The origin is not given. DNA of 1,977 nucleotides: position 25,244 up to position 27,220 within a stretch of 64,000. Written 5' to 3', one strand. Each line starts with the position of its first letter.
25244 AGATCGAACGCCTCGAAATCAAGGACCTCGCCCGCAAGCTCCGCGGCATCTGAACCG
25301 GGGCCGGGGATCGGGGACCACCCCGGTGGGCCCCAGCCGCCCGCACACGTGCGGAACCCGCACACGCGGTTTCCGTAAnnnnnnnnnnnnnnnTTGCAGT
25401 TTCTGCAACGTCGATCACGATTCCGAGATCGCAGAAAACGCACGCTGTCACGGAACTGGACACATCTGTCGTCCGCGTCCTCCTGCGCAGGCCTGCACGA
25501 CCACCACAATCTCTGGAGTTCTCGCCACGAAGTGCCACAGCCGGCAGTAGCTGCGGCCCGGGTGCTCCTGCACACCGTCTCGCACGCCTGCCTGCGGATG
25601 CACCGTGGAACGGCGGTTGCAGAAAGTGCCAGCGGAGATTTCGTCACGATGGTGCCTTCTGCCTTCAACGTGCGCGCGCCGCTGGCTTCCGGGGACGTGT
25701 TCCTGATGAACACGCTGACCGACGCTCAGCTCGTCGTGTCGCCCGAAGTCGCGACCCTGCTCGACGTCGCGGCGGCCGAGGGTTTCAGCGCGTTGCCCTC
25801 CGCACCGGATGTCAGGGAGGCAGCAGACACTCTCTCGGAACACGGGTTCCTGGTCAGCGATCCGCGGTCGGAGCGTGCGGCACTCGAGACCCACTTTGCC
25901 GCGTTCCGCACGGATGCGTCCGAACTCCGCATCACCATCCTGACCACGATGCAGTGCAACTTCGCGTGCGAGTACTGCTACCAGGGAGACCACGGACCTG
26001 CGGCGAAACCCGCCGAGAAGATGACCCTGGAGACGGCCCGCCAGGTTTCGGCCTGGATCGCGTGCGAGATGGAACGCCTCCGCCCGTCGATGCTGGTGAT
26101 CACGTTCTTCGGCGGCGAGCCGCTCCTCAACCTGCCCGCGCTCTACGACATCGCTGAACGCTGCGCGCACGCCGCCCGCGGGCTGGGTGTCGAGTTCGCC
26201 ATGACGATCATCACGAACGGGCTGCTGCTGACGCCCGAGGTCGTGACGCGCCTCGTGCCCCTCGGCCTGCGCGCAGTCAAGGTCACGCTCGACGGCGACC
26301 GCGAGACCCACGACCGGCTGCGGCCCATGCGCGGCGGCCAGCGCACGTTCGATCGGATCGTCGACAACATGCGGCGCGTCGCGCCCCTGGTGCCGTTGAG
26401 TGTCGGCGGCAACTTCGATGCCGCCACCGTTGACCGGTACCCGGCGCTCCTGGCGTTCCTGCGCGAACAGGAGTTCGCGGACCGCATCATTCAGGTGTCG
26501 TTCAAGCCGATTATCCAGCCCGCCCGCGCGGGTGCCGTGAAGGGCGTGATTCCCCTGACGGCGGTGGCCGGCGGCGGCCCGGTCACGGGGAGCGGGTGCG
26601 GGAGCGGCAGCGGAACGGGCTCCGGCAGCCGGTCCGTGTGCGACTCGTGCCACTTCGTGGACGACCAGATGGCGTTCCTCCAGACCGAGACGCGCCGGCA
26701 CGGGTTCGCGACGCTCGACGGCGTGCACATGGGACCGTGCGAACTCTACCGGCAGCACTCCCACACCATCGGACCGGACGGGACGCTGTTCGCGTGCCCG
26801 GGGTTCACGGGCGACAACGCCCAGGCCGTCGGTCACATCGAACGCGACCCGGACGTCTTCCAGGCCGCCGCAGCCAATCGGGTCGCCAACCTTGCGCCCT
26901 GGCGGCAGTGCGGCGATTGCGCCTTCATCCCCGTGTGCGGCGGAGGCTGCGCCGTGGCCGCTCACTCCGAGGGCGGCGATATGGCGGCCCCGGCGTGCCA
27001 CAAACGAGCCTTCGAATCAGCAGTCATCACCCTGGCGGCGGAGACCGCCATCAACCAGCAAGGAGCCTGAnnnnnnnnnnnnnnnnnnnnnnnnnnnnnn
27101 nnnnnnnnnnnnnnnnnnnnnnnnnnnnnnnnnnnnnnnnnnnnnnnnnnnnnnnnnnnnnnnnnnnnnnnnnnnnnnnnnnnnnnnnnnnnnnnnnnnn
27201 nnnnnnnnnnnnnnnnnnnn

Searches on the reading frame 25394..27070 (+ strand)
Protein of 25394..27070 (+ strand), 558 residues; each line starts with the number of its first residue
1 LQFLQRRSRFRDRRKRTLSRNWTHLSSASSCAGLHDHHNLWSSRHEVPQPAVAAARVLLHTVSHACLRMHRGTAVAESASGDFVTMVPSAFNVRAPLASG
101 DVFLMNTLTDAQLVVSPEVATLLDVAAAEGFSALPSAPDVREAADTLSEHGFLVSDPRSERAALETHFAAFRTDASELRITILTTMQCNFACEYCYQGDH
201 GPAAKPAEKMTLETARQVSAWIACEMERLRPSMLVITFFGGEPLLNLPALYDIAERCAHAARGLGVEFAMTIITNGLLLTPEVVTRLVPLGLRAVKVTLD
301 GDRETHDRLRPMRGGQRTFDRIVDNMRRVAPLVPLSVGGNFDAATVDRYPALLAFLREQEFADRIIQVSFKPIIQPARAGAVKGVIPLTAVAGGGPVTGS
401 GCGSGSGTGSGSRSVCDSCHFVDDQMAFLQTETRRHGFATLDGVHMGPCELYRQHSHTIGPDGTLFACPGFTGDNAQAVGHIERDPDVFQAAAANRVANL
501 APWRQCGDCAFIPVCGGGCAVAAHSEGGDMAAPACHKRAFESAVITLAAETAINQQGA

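Call 8: search_protein_families(library=ncbifam, proteins=[window:25394-27070:+], max_evalue=0.01)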
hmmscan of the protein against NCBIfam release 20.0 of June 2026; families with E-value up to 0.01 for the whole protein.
window:25394-27070:+ (558 aa): 69 families (the best 25 are shown)
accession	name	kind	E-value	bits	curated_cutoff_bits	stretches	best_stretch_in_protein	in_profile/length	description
TIGR04280.1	geopep_mat_rSAM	hypoth_equivalog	2.2e-71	241.1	400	2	141-377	47-279/428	geopeptide radical SAM maturase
NF038107.1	rSAM_NF038107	equivalog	3e-49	168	600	2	89-366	4-273/444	Cys-every-fifth radical SAM/SPASM peptide maturase CefB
TIGR04463.1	rSAM_vs_C_rich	equivalog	6.1e-49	166.9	525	2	91-375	1-275/438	TIGR04463 family radical SAM/SPASM RiPP maturase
NF052473.1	rSAM_FlmE_OhkG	exception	2.2e-36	125.6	500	1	92-358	7-278/481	FlmE/OhkG family radical SAM/SPASM peptide maturase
NF047865.1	rSAM_PapB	equivalog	6e-34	117.7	340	2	180-330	5-150/330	PapB family radical SAM/SPASM ranthipeptide maturase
TIGR03906.1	quino_hemo_SAM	equivalog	2.2e-30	105.7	453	2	136-328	56-240/467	quinohemoprotein amine dehydrogenase maturation protein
TIGR04334.1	rSAM_Clo7bot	equivalog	3.8e-30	104.9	600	2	141-369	53-273/440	radical SAM/SPASM domain Clo7bot peptide maturase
TIGR04064.1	rSAM_nif11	equivalog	2.6e-29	102.3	518.7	1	145-336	51-231/459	nif11-like peptide radical SAM maturase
TIGR03974.1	rSAM_six_Cys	equivalog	1.7e-26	93.1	425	2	182-330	101-245/451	thioether cross-link-forming SCIFF peptide maturase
TIGR04068.1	rSAM_ocin_clost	equivalog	3.4e-25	88.9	500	1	138-329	44-232/462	Cys-rich peptide radical SAM maturase CcpM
NF041298.1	rSAM_mat_DynA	equivalog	1.4e-21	76.9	450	2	184-367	7-185/356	dynobactin maturation radical SAM/SPASM protein DynA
NF041707.1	rSAM_YhhB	equivalog_domain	6.7e-21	74.6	445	1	184-329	8-152/369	cyclophane-forming radical SAM/SPASM peptide maturase YhhB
TIGR03978.1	rSAM_paired_1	equivalog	2.5e-20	72.7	370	1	143-330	45-228/466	His-Xaa-Ser system radical SAM maturase HxsB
NF040492.1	not_ScfB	exception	9.5e-20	70.9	855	2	184-329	101-242/450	ScfB-related radical SAM/SPASM orphan maturase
TIGR04163.1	rSAM_cobopep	equivalog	1.5e-18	66.8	375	2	141-362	27-241/428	peptide-modifying radical SAM enzyme CbpB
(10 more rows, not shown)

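Call 11: search_protein_families(library=pfam, proteins=[window:25649-27070:+], max_evalue=0.001)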
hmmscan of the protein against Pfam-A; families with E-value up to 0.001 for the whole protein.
window:25649-27070:+ (473 aa): 2 families
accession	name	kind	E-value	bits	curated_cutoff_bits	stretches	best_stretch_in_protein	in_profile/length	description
PF04055.27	Radical_SAM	-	7.6e-18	65.7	29.5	1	99-245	3-137/166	Radical SAM superfamily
PF13353.11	Fer4_12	-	4.1e-06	27.6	22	1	99-176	11-81/137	4Fe-4S single cluster domain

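Call 14: find_homologous_proteins(query=window:25649-27070:+, max_evalue=1e-20)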
Query window:25649-27070:+ (473 aa): 2944 proteins with E <= 1e-20 among 8000 candidates; the best 120 are listed.
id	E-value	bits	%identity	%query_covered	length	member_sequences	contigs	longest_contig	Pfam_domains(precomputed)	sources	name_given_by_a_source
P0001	0.0e+0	1073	100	100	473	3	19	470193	PF04055.28,PF13353.12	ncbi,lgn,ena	-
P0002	8.6e-279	943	88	100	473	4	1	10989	PF04055.28,PF13353.12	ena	-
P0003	3.9e-273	924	86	100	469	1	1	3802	PF04055.28,PF13353.12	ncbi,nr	ncbi:MAG: radical SAM protein [Vicinamibacterales bacterium]|nr:radical SAM protein [Vicinamibactera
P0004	1.9e-213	727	67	100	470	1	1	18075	PF04055.28,PF13353.12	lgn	-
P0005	1.9e-211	721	68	100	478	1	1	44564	PF04055.28,PF13353.12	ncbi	-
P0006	7.5e-211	719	66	100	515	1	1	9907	PF04055.28,PF13353.12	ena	-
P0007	2.6e-208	711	66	100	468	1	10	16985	PF04055.28,PF13353.12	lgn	-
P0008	5.8e-207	706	67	100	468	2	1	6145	PF04055.28,PF13353.12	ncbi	-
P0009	2.4e-205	701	66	100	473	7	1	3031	PF04055.28,PF13353.12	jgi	-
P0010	9.0e-205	699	66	98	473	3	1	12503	PF04055.28,PF13353.12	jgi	jgi:uncharacterized protein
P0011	5.5e-203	693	66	100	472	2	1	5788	PF04055.28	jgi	jgi:uncharacterized protein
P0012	6.0e-203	693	65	98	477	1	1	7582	PF04055.28,PF13353.12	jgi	jgi:uncharacterized protein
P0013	1.5e-201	688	64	100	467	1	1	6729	PF04055.28,PF13353.12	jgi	jgi:uncharacterized protein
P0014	2.5e-198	678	64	98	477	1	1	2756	PF04055.28,PF13353.12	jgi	jgi:uncharacterized protein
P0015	4.0e-198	677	64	100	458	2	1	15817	PF04055.28,PF13353.12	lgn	-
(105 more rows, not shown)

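Call 16: find_related_loci(query=A1, collection=genome_contigs, flank=5000)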
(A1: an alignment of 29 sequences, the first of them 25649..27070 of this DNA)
Query A1 (473 aa) in genome_contigs; peptide patterns used: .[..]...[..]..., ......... (x = any residue, [..] = any of these).
600 stretches matched a pattern (row limit reached: there are more); 595 encode a relative of the query (tblastn E <= 1e-3); the best 80 are kept; 80 distinct loci.
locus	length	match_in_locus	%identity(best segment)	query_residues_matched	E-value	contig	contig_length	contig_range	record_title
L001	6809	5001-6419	56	1-472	2e-180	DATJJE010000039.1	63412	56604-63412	MAG TPA_asm: Vicinamibacterales bacterium isolate SMAG_U15557 k141_8989936, whole genome shotgun sequence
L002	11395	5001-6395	57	1-467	4e-178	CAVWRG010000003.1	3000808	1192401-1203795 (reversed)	MAG: uncultured Acidobacteriota bacterium isolate MFD04967.bin.1.58 genome assembly, contig: contig_7043, whole genome s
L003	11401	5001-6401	55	1-467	1e-174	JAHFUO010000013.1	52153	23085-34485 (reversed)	MAG: Acidobacteria bacterium isolate nzgw81 NODE_707_length_52154_cov_6.098764, whole genome shotgun sequence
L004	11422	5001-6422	55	1-467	2e-174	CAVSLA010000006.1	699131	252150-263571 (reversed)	MAG: uncultured Acidobacteriota bacterium isolate MFD09206.bin.1.227 genome assembly, contig: contig_6939, whole genome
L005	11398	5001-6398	57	1-466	2e-174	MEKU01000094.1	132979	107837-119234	MAG: Acidobacteria bacterium RIFCSPLOWO2_02_FULL_67_21 rifcsplowo2_02_scaffold_649, whole genome shotgun sequence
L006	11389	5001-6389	54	1-467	3e-173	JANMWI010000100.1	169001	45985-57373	MAG: Acidobacteriota bacterium isolate OTE_88_metabat_329 OTE_88_k141_2554442, whole genome shotgun sequence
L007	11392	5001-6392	56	1-467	4e-173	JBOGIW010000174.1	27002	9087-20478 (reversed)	MAG: Vicinamibacterales bacterium isolate M3-S_metawrap_bin.136 k127_2360818, whole genome shotgun sequence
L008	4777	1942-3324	55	1-463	3e-177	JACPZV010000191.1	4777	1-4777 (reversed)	MAG: Acidobacteria bacterium isolate NC_groundwater_899_Pr1_S-0.2um_65_15 Montesol18-Sp2_coassembly_scaffold_356843, who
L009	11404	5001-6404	54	1-467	2e-172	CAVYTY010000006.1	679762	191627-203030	MAG: uncultured Acidobacteriota bacterium isolate MFD05567.bin.2.47 genome assembly, contig: contig_12557, whole genome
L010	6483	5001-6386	54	1-467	3e-172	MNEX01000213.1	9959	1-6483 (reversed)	MAG: Acidobacteria bacterium 13_1_40CM_65_14 13_1_40cm_scaffold_7129, whole genome shotgun sequence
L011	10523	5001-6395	58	4-467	1e-171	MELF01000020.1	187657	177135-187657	MAG: Acidobacteria bacterium RIFCSPLOWO2_12_FULL_68_19 rifcsplowo2_12_scaffold_234, whole genome shotgun sequence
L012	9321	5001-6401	56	1-466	4e-171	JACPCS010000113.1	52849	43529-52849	MAG: Acidobacteria bacterium isolate NC_groundwater_289_Ag_S-0.65um_68_18 S6_GD2017_2_S65_scaffold_229, whole genome sho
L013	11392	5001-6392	53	1-467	4e-170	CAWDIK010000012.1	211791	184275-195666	MAG: Vicinamibacterales bacterium isolate MFD04850.bin.2.276 genome assembly, contig: contig_36069, whole genome shotgun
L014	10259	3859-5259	54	1-467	2e-169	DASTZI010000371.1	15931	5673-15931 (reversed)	MAG TPA_asm: Vicinamibacterales bacterium isolate SMAG_U2464 k141_488074, whole genome shotgun sequence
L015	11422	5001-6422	53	1-467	2e-169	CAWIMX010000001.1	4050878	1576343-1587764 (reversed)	MAG: uncultured Acidobacteriota bacterium isolate MFD04944.bin.1.227 genome assembly, contig: contig_15156, whole genome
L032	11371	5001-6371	57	1-466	4e-165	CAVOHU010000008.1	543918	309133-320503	MAG: uncultured Acidobacteriota bacterium isolate MFD10007.bin.1.132 genome assembly, contig: contig_4972, whole genome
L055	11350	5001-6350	32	1-473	7e-69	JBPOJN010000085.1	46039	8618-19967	MAG: Myxococcota bacterium isolate MAG_483 c_000000619021, whole genome shotgun sequence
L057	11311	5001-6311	30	1-465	8e-66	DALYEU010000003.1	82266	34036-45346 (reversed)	MAG TPA_asm: bacterium isolate CTOTU14262 NODE_38_length_82266_cov_8.157667, whole genome shotgun sequence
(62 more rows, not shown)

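Call 20: find_encoding_contigs(protein=P0002, flank=6000, max_places=3)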
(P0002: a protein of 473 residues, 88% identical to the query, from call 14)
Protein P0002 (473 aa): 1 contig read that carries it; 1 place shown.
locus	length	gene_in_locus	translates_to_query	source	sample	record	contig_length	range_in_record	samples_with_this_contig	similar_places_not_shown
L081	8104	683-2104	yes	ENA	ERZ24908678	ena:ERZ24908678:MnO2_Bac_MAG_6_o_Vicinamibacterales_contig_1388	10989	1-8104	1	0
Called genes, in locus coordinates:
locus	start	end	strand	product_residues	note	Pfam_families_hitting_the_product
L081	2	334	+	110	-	?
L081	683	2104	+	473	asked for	PF04055:Radical_SAM, PF13353:Fer4_12 (weak)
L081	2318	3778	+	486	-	PF00496:SBP_bac_5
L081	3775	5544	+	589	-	PF02743:dCache_1, PF00672:HAMP, PF13581:HATPase_c_2 (faint), PF02518:HATPase_c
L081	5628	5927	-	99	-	PF00216:Bac_DNA_binding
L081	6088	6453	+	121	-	PF14489:QueF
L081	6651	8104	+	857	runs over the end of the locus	PF00246:Peptidase_M14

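Call 21: find_encoding_contigs(protein=P0001, flank=6000, max_places=3)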
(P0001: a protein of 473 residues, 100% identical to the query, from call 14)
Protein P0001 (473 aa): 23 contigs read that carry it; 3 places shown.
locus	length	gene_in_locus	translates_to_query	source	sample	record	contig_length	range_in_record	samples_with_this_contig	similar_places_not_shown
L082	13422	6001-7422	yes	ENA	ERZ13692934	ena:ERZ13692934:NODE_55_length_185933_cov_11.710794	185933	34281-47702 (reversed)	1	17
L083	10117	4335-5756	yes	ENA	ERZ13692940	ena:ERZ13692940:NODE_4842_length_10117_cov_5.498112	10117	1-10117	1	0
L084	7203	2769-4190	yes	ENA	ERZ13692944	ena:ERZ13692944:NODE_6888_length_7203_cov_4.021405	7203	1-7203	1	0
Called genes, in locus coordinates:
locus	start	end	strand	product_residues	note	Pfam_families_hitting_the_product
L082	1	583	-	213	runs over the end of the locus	PF21948:LplA-B_cat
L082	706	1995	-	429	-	PF00364:Biotin_lipoyl, PF02817:E3_binding, PF00198:2-oxoacid_dh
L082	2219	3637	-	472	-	PF00890:FAD_binding_2, PF01134:GIDA (weak), PF01266:DAO (faint), PF01494:FAD_binding_3 (faint), PF07992:Pyr_redox_2, PF12831:FAD_oxidored, PF00070:Pyr_redox, PF02852:Pyr_redox_dim, +5 more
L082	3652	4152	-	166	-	PF24575:TPR_Slam (faint), PF13174:TPR_6 (faint), PF13432:TPR_16 (weak), PF00515:TPR_1 (weak), PF13181:TPR_8 (weak), PF13424:TPR_12 (weak), PF00515:TPR_1, PF07719:TPR_2 (weak), +6 more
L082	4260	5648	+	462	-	PF00072:Response_reg, PF00158:Sigma54_activat, PF14532:Sigma54_activ_2, PF00004:AAA (weak), PF07724:AAA_2 (weak), PF07728:AAA_5 (weak), PF25601:AAA_lid_14, PF02954:HTH_8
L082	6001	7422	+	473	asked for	PF04055:Radical_SAM, PF13353:Fer4_12 (weak)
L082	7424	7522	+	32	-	-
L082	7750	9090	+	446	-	PF00496:SBP_bac_5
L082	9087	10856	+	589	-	PF02743:dCache_1, PF00672:HAMP, PF02518:HATPase_c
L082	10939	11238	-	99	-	PF00216:Bac_DNA_binding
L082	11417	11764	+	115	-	PF14489:QueF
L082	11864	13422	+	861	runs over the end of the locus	PF00246:Peptidase_M14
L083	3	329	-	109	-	?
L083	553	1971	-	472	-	PF00890:FAD_binding_2, PF01134:GIDA (weak), PF01266:DAO (faint), PF01494:FAD_binding_3 (faint), PF07992:Pyr_redox_2, PF12831:FAD_oxidored, PF00070:Pyr_redox, PF02852:Pyr_redox_dim, +5 more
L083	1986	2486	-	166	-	PF24575:TPR_Slam (faint), PF13174:TPR_6 (faint), PF13432:TPR_16 (weak), PF00515:TPR_1 (weak), PF13181:TPR_8 (weak), PF13424:TPR_12 (weak), PF00515:TPR_1, PF07719:TPR_2 (weak), +6 more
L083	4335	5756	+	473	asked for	PF04055:Radical_SAM, PF13353:Fer4_12 (weak)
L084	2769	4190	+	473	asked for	PF04055:Radical_SAM, PF13353:Fer4_12 (weak)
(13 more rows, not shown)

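Call 22: find_encoding_contigs(protein=P0003, flank=6000, max_places=2)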
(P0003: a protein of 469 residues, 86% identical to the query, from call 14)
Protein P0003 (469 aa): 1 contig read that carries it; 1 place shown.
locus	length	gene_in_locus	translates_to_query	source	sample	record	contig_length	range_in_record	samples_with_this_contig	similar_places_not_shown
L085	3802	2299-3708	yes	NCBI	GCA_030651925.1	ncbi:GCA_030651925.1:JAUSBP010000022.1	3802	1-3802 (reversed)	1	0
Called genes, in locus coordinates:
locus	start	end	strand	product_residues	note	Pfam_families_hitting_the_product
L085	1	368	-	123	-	PF01946:Thi4 (weak), PF00890:FAD_binding_2, PF01134:GIDA, PF01266:DAO (weak), PF03486:HI0933_like (weak), PF07992:Pyr_redox_2, PF12831:FAD_oxidored, PF13450:NAD_binding_8 (weak)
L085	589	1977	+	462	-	PF00072:Response_reg, PF00158:Sigma54_activat, PF14532:Sigma54_activ_2, PF00004:AAA (weak), PF07724:AAA_2 (faint), PF07728:AAA_5 (weak), PF25601:AAA_lid_14, PF02954:HTH_8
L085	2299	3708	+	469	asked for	PF04055:Radical_SAM, PF13353:Fer4_12 (weak)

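Call 31: search_protein_families(library=ncbifam, proteins=[L055:5001-6365:+, L057:5001-6365:+, L002:5001-6404:+, L032:5001-6383:+], max_evalue=1e-30)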
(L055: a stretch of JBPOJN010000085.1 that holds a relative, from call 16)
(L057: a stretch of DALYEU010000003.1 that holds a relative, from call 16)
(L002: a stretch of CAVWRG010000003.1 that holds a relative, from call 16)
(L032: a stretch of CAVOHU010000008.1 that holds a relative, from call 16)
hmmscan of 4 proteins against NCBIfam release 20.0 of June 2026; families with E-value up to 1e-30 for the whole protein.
L055:5001-6365:+ (455 aa): 7 families
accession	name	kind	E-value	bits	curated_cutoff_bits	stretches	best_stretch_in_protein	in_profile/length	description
TIGR04280.1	geopep_mat_rSAM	hypoth_equivalog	4.5e-76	256.5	400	1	1-443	1-426/428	geopeptide radical SAM maturase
NF038107.1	rSAM_NF038107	equivalog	1.1e-65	222.1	600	1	1-445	1-438/444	Cys-every-fifth radical SAM/SPASM peptide maturase CefB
TIGR04463.1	rSAM_vs_C_rich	equivalog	4.3e-62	210.3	525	1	17-416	10-401/438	TIGR04463 family radical SAM/SPASM RiPP maturase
NF047865.1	rSAM_PapB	equivalog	1.7e-41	142.6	340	1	96-420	4-327/330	PapB family radical SAM/SPASM ranthipeptide maturase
NF052473.1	rSAM_FlmE_OhkG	exception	7.5e-40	137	500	1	1-270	1-277/481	FlmE/OhkG family radical SAM/SPASM peptide maturase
TIGR04334.1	rSAM_Clo7bot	equivalog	3.2e-35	121.6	600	1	19-416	16-412/440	radical SAM/SPASM domain Clo7bot peptide maturase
TIGR04064.1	rSAM_nif11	equivalog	4.2e-31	108.2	518.7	0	87-240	70-222/459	nif11-like peptide radical SAM maturase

L057:5001-6365:+ (455 aa): 10 families
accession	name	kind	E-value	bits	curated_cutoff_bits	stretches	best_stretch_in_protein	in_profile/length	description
TIGR04280.1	geopep_mat_rSAM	hypoth_equivalog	1.6e-76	258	400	1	1-443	1-426/428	geopeptide radical SAM maturase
NF038107.1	rSAM_NF038107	equivalog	3.9e-61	207.2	600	1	1-426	1-417/444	Cys-every-fifth radical SAM/SPASM peptide maturase CefB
TIGR04463.1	rSAM_vs_C_rich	equivalog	4.9e-59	200.2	525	1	19-410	12-395/438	TIGR04463 family radical SAM/SPASM RiPP maturase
NF047865.1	rSAM_PapB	equivalog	2.1e-44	152.1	340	1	96-421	4-328/330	PapB family radical SAM/SPASM ranthipeptide maturase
NF052473.1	rSAM_FlmE_OhkG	exception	4.2e-39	134.6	500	1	17-270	16-277/481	FlmE/OhkG family radical SAM/SPASM peptide maturase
TIGR04064.1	rSAM_nif11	equivalog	7.6e-39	133.7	518.7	0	78-240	61-222/459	nif11-like peptide radical SAM maturase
TIGR04334.1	rSAM_Clo7bot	equivalog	8.7e-38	130.1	600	1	18-425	15-418/440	radical SAM/SPASM domain Clo7bot peptide maturase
TIGR04068.1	rSAM_ocin_clost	equivalog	5.3e-32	111.3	500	1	15-243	7-233/462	Cys-rich peptide radical SAM maturase CcpM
TIGR03906.1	quino_hemo_SAM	equivalog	7.8e-32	110.5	453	0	54-237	55-236/467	quinohemoprotein amine dehydrogenase maturation protein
TIGR03974.1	rSAM_six_Cys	equivalog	2.1e-31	109.3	425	1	54-425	54-435/451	thioether cross-link-forming SCIFF peptide maturase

L002:5001-6404:+ (468 aa): 8 families
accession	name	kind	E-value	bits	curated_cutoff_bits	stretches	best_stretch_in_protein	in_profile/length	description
TIGR04280.1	geopep_mat_rSAM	hypoth_equivalog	5.9e-75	252.9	400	1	9-293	9-280/428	geopeptide radical SAM maturase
NF038107.1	rSAM_NF038107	equivalog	2e-53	181.8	600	1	1-279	1-271/444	Cys-every-fifth radical SAM/SPASM peptide maturase CefB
TIGR04463.1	rSAM_vs_C_rich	equivalog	6.1e-52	176.8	525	1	18-290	12-275/438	TIGR04463 family radical SAM/SPASM RiPP maturase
NF052473.1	rSAM_FlmE_OhkG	exception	6.9e-43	147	500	1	3-275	3-280/481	FlmE/OhkG family radical SAM/SPASM peptide maturase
TIGR04334.1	rSAM_Clo7bot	equivalog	1.3e-36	126.2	600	0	19-285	17-274/440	radical SAM/SPASM domain Clo7bot peptide maturase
NF047865.1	rSAM_PapB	equivalog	7.5e-36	124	340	0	95-248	5-153/330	PapB family radical SAM/SPASM ranthipeptide maturase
TIGR04064.1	rSAM_nif11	equivalog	7.7e-32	110.6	518.7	0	15-251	10-231/459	nif11-like peptide radical SAM maturase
TIGR03906.1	quino_hemo_SAM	equivalog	2.5e-31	108.8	453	0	85-245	85-242/467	quinohemoprotein amine dehydrogenase maturation protein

L032:5001-6383:+ (461 aa): 4 families
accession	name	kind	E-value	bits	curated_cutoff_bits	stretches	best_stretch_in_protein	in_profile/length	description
TIGR04280.1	geopep_mat_rSAM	hypoth_equivalog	3.8e-69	233.7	400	1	49-289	44-280/428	geopeptide radical SAM maturase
NF038107.1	rSAM_NF038107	equivalog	8.7e-49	166.5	600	1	4-273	4-269/444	Cys-every-fifth radical SAM/SPASM peptide maturase CefB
TIGR04463.1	rSAM_vs_C_rich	equivalog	5.7e-43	147.3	525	1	6-286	1-275/438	TIGR04463 family radical SAM/SPASM RiPP maturase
NF047865.1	rSAM_PapB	equivalog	9.8e-32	110.5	340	0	91-272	5-180/330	PapB family radical SAM/SPASM ranthipeptide maturase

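Call 33: find_homologous_proteins(query=L057:5001-6365:+, max_evalue=1e-30)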
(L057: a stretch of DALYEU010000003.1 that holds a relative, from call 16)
Query L057:5001-6365:+ (455 aa): 2132 proteins with E <= 1e-30 among 7480 candidates; the best 120 are listed.
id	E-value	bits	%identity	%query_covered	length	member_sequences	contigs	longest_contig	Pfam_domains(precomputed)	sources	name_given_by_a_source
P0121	2.2e-289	978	92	100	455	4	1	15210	PF04055.28,PF13353.12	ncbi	-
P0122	1.3e-209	715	69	100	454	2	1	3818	PF04055.28,PF13353.12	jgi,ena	-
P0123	6.1e-209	713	65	100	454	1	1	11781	PF04055.28,PF13353.12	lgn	-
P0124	1.1e-208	712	67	100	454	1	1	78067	PF04055.28,PF13353.12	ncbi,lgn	-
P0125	3.9e-207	707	66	100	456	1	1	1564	PF04055.28,PF13353.12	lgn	-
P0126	2.0e-206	704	67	100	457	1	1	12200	PF04055.28,PF13353.12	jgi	-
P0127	9.4e-206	702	64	100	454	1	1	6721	PF04055.28,PF13353.12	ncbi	-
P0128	2.2e-204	698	64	100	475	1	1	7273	PF04055.28,PF13353.12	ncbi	-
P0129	7.9e-201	686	66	97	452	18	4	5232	PF04055.28,PF13353.12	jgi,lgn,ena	-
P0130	2.0e-196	671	66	97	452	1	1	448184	PF04055.28,PF13353.12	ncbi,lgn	ncbi:MAG: radical SAM protein [bacterium]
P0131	4.3e-189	647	62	99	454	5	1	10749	PF04055.28,PF13353.12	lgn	-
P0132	5.1e-183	627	63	93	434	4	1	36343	PF04055.28,PF13353.12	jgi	jgi:uncharacterized protein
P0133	4.8e-175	601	55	99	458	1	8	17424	PF04055.28,PF13353.12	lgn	-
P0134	5.8e-167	574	64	82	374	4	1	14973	PF04055.28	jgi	jgi:uncharacterized protein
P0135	7.4e-166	571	54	97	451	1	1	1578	PF04055.28,PF13353.12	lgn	-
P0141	3.2e-112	394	42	97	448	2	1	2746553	PF04055.28,PF13353.12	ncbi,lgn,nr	ncbi:MAG: SPASM domain-containing protein [Deltaproteobacteria bacterium]|nr:MAG: SPASM domain-conta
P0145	4.2e-110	387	39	99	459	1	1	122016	PF04055.28,PF13353.12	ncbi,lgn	ncbi:MAG: radical SAM protein [bacterium]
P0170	5.1e-82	294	36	97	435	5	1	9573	PF04055.28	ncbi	-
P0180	4.5e-79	285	36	98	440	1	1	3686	PF04055.28,PF13353.12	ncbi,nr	ncbi:MAG: SPASM domain-containing protein [Nitrospirae bacterium]|nr:SPASM domain-containing protein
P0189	9.5e-78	280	36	96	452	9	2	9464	PF04055.28,PF13353.12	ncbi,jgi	ncbi:MAG TPA: SPASM domain-containing protein [Nitrospiria bacterium]|jgi:uncharacterized protein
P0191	1.3e-77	280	35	97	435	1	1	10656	PF04055.28,PF13353.12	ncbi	-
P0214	9.8e-76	274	34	95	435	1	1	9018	PF04055.28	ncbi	-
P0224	2.1e-75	273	35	97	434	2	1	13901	PF04055.28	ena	-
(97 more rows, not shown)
